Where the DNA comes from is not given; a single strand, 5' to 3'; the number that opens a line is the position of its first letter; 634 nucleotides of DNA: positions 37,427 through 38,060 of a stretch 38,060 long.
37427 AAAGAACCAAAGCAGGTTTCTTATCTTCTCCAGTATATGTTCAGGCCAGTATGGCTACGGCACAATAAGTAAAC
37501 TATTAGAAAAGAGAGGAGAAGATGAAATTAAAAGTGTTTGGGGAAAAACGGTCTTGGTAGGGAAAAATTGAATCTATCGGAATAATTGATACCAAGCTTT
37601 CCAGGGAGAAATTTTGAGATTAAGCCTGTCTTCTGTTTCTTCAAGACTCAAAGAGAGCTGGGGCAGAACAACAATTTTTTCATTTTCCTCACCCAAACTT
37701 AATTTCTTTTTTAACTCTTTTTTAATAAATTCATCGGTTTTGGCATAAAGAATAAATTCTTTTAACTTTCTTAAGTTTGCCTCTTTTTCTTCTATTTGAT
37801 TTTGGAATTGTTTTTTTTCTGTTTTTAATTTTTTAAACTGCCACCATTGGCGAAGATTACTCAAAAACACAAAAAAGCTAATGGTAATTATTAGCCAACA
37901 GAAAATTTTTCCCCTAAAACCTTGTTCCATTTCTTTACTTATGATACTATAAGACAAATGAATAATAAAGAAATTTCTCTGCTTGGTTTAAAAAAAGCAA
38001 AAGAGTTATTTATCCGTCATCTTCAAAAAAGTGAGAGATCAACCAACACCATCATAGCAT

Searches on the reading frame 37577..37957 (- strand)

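Call 64: search_protein_families(library=pfam, proteins=[window:37577-37957:-], max_evalue=0.0001)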
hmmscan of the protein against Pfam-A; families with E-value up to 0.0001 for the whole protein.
window:37577-37957:- (127 aa): 1 family
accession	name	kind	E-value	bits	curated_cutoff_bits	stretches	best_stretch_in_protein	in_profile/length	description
PF04977.20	DivIC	-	7.3e-06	26.1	28.9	1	24-100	2-79/80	Septum formation initiator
